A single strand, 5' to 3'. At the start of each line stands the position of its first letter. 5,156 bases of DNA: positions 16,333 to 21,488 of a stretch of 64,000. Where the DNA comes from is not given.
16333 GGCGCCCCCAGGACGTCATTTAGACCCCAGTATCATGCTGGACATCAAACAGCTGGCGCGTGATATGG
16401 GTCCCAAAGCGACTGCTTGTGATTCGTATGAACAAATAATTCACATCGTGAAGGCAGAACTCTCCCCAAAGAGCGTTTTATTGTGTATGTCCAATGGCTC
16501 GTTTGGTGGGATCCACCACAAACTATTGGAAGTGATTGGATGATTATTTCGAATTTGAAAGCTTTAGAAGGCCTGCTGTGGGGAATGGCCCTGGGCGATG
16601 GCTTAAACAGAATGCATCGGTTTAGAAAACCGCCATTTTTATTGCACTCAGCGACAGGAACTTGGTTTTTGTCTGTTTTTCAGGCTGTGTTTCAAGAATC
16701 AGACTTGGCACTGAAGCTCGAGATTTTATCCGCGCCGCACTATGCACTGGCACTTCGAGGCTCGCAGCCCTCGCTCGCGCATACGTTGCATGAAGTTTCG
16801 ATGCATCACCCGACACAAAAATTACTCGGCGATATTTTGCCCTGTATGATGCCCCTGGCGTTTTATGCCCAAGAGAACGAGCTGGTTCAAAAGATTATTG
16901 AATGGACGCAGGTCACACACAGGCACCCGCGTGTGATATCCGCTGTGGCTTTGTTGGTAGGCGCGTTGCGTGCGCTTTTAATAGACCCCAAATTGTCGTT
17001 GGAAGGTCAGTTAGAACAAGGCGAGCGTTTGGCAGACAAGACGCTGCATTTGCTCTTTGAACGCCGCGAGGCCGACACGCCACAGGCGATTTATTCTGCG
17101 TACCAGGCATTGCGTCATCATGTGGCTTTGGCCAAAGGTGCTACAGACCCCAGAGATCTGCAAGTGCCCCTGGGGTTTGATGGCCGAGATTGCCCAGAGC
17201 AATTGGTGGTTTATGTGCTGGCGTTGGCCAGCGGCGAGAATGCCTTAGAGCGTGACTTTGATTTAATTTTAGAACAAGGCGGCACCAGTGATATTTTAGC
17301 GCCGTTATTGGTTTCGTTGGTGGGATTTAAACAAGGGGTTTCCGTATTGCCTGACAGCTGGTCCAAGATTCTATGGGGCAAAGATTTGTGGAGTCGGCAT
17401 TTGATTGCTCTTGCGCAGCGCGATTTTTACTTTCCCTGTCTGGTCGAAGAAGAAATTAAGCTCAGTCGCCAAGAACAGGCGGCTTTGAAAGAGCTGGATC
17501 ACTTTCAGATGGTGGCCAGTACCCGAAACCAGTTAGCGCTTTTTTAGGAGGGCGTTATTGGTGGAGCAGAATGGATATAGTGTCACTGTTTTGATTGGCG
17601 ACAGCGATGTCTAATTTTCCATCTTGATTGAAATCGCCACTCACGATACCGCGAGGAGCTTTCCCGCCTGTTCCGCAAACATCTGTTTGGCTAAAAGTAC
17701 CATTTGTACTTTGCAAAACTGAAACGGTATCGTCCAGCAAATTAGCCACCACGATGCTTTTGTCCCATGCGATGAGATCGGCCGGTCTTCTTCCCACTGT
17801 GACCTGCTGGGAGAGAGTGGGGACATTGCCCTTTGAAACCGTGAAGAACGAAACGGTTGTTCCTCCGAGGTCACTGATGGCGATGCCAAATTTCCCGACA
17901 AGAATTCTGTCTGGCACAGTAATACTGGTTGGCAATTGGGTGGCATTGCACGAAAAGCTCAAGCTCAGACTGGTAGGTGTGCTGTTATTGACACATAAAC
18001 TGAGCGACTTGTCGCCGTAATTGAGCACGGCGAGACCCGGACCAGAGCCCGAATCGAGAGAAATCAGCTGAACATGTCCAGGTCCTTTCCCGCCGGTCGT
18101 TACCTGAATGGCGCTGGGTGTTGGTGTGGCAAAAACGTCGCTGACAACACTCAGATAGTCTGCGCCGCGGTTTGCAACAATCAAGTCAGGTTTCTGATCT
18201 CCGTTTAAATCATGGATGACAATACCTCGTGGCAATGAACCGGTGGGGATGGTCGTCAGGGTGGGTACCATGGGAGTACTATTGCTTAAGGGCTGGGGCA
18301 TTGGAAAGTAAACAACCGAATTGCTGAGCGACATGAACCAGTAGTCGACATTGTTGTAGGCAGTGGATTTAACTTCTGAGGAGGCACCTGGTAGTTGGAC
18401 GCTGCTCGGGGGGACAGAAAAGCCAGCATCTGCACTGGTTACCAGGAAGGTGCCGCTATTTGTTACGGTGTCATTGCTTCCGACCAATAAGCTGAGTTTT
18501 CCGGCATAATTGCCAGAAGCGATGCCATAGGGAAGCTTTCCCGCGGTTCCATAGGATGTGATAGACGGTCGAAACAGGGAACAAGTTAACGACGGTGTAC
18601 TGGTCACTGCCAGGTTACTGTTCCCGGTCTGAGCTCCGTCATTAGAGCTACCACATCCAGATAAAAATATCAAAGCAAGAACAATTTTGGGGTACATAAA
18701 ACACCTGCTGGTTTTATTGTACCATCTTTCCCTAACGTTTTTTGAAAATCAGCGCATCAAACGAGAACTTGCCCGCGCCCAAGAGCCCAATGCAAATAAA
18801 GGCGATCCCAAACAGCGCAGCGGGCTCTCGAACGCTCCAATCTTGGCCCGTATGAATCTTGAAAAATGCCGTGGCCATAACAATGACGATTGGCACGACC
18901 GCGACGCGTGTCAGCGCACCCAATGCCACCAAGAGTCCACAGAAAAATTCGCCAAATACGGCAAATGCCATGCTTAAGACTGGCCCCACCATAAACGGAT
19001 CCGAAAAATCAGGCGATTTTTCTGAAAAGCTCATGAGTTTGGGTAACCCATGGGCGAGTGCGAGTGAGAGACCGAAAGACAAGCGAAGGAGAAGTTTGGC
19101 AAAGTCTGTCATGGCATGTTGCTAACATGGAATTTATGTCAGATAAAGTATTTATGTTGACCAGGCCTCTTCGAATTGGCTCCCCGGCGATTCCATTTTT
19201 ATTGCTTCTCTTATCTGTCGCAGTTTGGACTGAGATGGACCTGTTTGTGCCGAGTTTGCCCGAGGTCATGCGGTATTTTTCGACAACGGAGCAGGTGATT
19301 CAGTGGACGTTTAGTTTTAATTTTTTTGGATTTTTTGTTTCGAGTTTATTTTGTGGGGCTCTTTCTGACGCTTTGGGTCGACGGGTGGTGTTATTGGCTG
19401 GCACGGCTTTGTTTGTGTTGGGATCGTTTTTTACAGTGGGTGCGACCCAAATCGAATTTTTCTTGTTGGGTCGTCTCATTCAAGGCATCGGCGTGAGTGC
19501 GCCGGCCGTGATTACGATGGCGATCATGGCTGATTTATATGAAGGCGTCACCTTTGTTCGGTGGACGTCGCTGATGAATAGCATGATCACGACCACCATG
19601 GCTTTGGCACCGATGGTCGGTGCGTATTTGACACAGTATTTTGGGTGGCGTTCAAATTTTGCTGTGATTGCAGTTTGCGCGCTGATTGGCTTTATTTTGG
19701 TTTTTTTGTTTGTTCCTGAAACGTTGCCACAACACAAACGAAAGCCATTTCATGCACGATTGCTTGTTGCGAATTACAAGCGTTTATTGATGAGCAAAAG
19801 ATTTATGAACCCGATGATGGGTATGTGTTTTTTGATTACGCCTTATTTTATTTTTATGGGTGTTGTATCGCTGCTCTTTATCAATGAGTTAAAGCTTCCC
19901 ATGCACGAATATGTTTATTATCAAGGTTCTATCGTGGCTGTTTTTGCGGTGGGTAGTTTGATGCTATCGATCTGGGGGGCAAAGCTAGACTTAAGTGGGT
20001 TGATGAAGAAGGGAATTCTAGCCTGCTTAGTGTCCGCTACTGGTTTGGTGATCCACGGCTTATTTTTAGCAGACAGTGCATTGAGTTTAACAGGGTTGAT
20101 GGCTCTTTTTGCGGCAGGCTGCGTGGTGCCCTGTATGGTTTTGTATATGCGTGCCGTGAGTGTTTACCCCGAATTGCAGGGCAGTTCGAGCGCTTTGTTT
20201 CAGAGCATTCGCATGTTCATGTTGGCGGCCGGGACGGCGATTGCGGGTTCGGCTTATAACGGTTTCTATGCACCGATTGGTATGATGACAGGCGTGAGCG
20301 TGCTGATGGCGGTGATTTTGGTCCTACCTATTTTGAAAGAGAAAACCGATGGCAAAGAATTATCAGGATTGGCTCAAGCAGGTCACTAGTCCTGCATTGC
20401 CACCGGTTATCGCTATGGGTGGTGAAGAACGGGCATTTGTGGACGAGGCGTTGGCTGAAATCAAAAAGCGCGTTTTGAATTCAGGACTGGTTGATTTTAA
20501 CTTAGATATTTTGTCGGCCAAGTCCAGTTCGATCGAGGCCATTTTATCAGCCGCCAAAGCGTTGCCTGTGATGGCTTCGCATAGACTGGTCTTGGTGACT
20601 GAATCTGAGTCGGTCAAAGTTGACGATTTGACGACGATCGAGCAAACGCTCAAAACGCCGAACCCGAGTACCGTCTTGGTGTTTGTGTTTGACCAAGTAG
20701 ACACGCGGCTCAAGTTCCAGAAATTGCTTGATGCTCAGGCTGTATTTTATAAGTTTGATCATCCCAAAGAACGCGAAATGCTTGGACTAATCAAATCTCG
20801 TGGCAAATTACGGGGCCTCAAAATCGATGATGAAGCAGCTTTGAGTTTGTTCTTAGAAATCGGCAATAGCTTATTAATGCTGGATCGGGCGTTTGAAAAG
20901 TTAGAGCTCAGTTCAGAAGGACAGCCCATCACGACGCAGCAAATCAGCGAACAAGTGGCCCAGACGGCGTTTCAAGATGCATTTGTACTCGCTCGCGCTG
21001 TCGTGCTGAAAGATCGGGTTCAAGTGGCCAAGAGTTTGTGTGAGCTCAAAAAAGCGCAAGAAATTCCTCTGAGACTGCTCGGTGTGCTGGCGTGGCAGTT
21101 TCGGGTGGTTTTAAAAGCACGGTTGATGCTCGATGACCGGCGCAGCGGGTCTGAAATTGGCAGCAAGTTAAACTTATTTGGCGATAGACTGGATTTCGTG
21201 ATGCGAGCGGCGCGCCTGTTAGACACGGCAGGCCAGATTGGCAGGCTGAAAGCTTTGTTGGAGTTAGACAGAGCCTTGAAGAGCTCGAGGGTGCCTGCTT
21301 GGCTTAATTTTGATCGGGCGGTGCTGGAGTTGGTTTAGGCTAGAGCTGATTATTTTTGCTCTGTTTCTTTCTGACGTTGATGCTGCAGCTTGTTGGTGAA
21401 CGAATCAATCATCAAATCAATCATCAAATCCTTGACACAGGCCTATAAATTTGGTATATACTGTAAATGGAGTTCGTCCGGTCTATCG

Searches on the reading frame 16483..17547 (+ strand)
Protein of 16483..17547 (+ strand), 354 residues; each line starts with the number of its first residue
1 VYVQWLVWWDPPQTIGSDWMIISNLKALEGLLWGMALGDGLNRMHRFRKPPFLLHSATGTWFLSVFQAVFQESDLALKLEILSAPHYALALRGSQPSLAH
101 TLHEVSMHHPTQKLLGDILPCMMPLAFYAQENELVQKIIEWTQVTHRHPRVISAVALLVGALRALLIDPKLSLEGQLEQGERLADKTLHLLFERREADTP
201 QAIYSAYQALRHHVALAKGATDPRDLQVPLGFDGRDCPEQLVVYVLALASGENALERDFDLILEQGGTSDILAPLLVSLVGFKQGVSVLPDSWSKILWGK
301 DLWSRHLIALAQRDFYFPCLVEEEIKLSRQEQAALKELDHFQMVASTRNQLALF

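Call 88: search_protein_families(library=pfam, proteins=[window:16483-17547:+], max_evalue=0.00001)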
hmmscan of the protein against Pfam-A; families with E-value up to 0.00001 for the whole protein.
window:16483-17547:+ (354 aa): 1 family
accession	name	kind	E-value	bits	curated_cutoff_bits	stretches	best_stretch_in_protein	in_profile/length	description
PF03747.19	ADP_ribosyl_GH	-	3.2e-08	34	26.2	1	123-291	130-286/287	ADP-ribosylglycohydrolase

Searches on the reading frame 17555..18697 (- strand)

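Call 88: search_protein_families(library=pfam, proteins=[window:17555-18697:-], max_evalue=0.00001)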
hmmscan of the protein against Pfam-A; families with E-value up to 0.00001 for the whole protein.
window:17555-18697:- (380 aa): 2 families
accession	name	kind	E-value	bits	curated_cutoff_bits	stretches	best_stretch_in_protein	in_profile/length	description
PF13517.12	FG-GAP_3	-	2.9e-11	44.2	26.9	1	315-366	10-61/61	FG-GAP-like repeat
PF01839.29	FG-GAP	-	4e-09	36.6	22.1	0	349-371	3-25/37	FG-GAP repeat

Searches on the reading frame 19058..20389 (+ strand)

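Call 64: search_protein_families(library=pfam, proteins=[window:19058-20389:+], max_evalue=0.001)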
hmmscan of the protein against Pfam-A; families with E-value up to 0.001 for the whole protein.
window:19058-20389:+ (443 aa): 2 families
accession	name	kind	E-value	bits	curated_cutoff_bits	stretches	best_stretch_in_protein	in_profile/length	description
PF07690.21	MFS_1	-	1.5e-39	136.3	33.4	1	49-392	1-346/347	Major Facilitator Superfamily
PF00083.30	Sugar_tr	-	1.8e-15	57.3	22.3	1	78-223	45-198/452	Sugar (and other) transporter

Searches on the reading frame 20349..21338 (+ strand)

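Call 64: search_protein_families(library=pfam, proteins=[window:20349-21338:+], max_evalue=0.001)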
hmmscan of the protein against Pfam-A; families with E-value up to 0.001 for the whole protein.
window:20349-21338:+ (329 aa): 2 families
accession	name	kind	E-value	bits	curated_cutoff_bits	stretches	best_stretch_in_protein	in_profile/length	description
PF06144.19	DNA_pol3_delta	-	8.8e-13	48.8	21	1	23-133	3-120/124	DNA polymerase III, delta subunit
PF21694.2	DNA_pol3_delta_C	-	1e-11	45.3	27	1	209-326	2-119/121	DNA polymerase III delta subunit, C-terminal domain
